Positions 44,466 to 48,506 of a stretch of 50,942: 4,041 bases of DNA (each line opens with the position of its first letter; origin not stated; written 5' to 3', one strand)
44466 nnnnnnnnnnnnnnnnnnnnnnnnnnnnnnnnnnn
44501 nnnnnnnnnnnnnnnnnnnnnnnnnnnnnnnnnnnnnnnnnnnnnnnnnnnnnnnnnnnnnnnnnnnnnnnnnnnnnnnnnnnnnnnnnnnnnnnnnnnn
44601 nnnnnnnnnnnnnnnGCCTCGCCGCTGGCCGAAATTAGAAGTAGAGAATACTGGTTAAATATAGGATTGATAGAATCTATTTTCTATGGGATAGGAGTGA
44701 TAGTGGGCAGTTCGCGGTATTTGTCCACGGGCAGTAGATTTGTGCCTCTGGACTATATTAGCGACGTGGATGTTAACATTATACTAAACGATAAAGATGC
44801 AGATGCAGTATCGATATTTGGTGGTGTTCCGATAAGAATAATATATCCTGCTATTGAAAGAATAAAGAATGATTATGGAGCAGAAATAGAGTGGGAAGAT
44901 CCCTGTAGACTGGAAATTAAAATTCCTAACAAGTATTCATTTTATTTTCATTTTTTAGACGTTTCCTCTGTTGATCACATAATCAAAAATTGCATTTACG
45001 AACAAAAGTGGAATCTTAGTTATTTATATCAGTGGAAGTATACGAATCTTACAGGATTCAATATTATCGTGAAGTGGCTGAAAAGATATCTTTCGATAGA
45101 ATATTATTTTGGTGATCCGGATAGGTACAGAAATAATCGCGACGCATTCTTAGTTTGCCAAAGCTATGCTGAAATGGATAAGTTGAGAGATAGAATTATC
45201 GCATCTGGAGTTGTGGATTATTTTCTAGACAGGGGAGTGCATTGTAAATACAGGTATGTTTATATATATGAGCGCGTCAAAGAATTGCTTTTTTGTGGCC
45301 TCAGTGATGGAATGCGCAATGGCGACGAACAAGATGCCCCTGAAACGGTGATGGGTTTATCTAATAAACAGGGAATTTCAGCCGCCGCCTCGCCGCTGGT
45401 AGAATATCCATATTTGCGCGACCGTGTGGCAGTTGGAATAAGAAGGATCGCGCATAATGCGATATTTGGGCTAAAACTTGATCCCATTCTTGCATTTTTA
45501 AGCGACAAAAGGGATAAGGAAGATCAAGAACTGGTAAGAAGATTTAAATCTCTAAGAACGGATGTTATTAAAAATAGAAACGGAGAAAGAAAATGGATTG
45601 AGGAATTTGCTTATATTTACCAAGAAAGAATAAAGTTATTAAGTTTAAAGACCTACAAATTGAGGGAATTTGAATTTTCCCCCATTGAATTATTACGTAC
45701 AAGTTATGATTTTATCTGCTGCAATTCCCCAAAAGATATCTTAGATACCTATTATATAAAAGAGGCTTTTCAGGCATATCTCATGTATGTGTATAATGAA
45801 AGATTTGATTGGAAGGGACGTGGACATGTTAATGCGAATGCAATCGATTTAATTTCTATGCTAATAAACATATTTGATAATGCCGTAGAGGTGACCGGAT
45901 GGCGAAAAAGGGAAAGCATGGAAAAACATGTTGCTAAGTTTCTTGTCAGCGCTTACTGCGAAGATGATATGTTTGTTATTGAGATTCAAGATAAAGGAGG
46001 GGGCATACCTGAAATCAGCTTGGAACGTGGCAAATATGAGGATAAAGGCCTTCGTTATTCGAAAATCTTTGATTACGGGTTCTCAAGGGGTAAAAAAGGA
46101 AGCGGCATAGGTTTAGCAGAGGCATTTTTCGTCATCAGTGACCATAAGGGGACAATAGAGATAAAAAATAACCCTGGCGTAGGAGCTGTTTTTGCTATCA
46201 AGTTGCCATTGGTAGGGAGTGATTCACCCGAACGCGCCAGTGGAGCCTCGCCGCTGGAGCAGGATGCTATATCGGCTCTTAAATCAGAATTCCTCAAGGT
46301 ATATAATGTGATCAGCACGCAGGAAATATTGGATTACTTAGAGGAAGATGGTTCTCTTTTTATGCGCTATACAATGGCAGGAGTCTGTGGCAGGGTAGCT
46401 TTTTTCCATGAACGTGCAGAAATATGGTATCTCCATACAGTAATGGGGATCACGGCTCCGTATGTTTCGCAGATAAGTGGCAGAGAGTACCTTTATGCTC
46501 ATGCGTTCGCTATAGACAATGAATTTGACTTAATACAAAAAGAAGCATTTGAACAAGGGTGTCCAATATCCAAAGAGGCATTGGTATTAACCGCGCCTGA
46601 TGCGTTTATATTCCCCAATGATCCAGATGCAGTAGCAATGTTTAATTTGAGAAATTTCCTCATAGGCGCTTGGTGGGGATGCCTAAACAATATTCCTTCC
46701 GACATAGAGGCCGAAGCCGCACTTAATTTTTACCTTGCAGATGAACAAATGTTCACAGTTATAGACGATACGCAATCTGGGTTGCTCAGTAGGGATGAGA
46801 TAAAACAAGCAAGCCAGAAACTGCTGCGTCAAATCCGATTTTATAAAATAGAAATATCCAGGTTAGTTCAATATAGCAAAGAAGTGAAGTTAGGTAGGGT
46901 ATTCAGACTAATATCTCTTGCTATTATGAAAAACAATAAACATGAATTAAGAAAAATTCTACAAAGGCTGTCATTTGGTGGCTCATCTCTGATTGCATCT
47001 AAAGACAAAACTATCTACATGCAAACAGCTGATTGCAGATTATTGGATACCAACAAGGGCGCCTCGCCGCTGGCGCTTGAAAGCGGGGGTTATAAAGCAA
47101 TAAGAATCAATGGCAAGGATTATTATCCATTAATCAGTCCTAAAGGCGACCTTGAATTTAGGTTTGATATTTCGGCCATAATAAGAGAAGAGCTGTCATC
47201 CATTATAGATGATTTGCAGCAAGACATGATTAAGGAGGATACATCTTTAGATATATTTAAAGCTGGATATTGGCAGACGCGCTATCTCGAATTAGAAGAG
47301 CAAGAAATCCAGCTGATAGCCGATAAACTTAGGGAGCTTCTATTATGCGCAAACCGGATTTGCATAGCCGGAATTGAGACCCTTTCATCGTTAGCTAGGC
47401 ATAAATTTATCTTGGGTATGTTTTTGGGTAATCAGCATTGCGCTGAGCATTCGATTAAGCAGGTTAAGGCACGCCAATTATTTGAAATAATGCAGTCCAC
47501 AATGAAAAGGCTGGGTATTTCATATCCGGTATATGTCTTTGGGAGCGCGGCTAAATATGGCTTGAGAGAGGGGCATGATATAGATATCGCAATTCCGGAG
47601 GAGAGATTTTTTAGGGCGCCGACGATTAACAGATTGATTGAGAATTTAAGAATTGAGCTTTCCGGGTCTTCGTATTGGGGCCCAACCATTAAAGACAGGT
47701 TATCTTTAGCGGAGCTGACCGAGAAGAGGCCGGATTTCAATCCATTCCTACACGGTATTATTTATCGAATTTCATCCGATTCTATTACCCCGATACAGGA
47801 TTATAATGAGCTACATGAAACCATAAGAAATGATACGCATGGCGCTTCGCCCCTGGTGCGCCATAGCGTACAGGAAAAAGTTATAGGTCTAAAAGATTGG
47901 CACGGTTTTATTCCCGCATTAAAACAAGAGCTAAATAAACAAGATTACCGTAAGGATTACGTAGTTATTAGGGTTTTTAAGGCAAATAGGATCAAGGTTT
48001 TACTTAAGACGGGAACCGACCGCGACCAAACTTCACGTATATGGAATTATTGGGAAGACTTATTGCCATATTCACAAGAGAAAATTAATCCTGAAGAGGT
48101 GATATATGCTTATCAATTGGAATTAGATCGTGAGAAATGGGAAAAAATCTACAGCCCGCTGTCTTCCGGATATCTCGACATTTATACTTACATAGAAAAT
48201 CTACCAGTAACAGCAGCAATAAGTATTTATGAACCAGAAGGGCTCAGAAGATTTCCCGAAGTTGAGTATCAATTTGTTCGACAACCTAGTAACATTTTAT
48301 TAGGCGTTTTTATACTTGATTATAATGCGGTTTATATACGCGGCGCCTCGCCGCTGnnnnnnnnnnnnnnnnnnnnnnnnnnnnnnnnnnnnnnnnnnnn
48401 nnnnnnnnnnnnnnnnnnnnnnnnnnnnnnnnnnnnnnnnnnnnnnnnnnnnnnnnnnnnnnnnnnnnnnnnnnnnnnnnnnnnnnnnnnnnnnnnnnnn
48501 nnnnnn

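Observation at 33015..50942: Toward the 3' end the motif is a nucleotide-identical GC-rich 12-19-mer, suggesting a DNA- or RNA-level role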

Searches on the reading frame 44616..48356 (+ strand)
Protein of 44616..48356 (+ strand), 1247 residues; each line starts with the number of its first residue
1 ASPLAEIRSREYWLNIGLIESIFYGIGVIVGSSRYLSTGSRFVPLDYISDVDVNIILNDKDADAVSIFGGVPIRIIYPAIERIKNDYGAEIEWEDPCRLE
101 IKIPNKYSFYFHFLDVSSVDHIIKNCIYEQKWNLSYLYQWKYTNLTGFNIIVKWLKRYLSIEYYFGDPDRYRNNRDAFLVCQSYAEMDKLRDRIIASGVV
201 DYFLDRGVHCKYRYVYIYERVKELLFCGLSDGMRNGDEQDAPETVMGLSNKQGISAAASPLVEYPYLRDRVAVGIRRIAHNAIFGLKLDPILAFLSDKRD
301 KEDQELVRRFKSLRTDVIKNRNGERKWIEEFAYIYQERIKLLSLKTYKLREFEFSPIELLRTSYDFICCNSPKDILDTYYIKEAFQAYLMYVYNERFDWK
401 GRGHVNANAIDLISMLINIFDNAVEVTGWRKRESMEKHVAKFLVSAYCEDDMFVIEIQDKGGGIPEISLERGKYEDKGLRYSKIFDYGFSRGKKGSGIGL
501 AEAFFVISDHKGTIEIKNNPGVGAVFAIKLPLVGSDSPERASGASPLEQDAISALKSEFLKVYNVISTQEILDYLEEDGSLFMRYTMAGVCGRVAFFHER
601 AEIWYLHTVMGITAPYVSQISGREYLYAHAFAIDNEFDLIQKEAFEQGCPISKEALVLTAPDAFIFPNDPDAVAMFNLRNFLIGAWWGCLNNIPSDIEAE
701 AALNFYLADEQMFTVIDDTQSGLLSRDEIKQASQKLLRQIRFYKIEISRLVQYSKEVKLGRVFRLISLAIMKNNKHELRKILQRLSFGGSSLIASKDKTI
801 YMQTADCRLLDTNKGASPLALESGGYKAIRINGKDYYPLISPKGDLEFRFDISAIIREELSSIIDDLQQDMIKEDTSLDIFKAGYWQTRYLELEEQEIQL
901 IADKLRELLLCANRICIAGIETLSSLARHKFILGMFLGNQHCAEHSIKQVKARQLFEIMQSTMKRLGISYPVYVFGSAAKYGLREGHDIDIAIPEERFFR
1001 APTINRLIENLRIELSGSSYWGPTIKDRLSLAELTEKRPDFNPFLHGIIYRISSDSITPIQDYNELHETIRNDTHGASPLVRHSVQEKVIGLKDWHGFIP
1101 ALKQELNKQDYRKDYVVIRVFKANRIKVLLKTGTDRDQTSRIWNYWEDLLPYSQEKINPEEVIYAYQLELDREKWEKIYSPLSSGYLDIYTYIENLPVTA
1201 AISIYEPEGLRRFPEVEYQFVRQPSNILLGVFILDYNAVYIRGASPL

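Call 17: find_related_loci(query=window:44616-48356:+, collection=genome_contigs, flank=10000)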
Query window:44616-48356:+ (1247 aa) in genome_contigs; peptide patterns used: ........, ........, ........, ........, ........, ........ (x = any residue, [..] = any of these).
6 stretches matched a pattern, but none encodes a relative of the query by tblastn (E <= 1e-3).

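Call 18: find_related_loci(query=window:44616-48356:+, collection=viral_contigs, flank=10000)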
Query window:44616-48356:+ (1247 aa) in viral_contigs; peptide patterns used: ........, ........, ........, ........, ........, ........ (x = any residue, [..] = any of these).
2 stretches matched a pattern, but none encodes a relative of the query by tblastn (E <= 1e-3).

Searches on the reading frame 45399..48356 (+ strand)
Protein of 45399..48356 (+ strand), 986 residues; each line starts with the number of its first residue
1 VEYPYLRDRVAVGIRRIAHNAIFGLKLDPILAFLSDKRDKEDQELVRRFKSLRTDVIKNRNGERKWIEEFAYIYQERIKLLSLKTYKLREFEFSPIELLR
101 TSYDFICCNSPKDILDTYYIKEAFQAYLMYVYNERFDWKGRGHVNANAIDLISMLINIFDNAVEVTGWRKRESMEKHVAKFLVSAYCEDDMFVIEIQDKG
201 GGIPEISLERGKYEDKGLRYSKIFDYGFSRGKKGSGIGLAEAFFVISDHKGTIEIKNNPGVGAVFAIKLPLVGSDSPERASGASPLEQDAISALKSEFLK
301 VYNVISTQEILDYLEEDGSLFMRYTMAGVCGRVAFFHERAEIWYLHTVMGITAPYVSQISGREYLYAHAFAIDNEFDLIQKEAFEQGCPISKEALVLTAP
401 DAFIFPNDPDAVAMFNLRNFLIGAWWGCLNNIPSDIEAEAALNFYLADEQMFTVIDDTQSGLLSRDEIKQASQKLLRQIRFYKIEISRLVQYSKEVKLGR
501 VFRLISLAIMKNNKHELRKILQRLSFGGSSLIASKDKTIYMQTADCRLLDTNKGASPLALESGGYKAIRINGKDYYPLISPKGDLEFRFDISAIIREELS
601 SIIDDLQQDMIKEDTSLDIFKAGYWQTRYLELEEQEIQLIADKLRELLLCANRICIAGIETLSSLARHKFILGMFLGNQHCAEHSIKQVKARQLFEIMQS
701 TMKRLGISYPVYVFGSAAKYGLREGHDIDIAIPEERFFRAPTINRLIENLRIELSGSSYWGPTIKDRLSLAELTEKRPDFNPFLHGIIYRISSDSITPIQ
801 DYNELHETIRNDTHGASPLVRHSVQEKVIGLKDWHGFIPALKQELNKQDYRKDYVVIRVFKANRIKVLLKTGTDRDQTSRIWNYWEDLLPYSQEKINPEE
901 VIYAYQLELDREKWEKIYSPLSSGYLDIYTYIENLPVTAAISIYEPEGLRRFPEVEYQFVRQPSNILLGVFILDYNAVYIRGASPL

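Call 10: search_protein_families(library=pfam, proteins=[window:45399-48356:+], max_evalue=0.01)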
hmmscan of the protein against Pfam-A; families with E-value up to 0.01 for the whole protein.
window:45399-48356:+ (986 aa): 3 families
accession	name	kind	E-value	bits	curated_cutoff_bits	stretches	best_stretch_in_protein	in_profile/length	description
PF02518.31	HATPase_c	-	4.6e-13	50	26.4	1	148-271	3-109/111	Histidine kinase-, DNA gyrase B-, and HSP90-like ATPase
PF18765.7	Polbeta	-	0.00032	21.2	26.9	1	711-737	16-42/93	Polymerase beta, Nucleotidyltransferase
PF01909.29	NTP_transf_2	-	0.0024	18.7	21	1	704-739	10-45/93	Nucleotidyltransferase domain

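Call 49: search_protein_representatives(protein=window:45399-48356:+)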
Query: 986 residues. Proteins with E-value up to 0.001 (for the whole library): 1954; up to 1e-10: 18; up to 1e-30: 2. The best 150 are listed.
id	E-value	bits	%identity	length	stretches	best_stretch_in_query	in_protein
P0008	1.2e-73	265.4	51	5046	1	280-557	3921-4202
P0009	1.0e-33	133.2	38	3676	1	3-238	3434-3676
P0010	7.7e-22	93.9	61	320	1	194-277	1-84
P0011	1.8e-21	92.7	31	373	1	50-286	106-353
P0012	3.7e-20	88.4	34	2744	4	143-280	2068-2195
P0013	5.9e-20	87.7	40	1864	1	813-976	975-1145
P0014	9.6e-20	87.0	36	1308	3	144-276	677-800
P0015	4.0e-18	81.6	34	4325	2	146-306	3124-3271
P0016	7.0e-16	74.2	37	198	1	831-971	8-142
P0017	2.4e-15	72.4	30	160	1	825-974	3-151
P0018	2.6e-14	69.0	32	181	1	823-973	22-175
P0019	5.8e-14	67.8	31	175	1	831-974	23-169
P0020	6.0e-13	64.5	33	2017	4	192-280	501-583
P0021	1.7e-11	59.7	32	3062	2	193-297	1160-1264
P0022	1.7e-11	59.7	31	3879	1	41-278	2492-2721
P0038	1.7e-08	49.8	31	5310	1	296-451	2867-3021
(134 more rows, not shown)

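Call 54: find_encoding_contigs(protein=P0008, flank=10000, max_places=3)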
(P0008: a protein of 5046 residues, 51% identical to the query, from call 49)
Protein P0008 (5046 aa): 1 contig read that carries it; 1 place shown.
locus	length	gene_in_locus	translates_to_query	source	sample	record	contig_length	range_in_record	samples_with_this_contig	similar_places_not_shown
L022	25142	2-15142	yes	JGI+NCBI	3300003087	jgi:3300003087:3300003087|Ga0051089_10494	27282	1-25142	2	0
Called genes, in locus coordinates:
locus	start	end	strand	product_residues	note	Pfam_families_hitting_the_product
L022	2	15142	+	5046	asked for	PF02163:Peptidase_M50 (weak), PF00072:Response_reg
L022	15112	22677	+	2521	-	PF02517:Rce1-like, PF04127:DFP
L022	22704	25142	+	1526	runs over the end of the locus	?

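Call 58: find_encoding_contigs(protein=P0009, flank=10000, max_places=2)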
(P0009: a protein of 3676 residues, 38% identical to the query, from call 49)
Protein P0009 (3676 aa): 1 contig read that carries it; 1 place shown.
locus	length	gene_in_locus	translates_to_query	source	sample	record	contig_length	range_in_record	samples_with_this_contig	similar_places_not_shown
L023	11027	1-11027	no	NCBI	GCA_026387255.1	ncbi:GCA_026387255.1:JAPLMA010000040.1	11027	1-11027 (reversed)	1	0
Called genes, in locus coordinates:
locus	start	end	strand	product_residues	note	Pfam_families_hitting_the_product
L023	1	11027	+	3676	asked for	PF00072:Response_reg (weak), PF01326:PPDK_N, PF00381:PTS-HPr (weak)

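Call 59: find_encoding_contigs(protein=P0013, flank=10000, max_places=2)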
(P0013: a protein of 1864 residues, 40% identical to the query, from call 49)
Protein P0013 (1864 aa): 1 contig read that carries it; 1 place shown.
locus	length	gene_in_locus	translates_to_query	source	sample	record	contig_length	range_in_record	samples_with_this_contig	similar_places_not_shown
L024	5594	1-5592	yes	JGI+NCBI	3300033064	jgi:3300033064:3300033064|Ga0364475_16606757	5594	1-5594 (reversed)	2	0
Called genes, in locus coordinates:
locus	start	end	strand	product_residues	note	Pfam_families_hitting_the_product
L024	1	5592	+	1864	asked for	PF13384:HTH_23 (faint)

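Call 60: find_encoding_contigs(protein=P0038, flank=10000, max_places=2)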
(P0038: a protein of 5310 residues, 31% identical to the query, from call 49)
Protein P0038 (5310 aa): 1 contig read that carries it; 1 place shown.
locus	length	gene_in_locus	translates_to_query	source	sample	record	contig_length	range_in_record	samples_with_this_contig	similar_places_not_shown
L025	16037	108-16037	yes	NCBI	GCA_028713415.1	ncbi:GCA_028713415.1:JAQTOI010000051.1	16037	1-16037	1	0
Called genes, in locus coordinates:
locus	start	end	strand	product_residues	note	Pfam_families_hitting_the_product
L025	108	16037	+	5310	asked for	PF04055:Radical_SAM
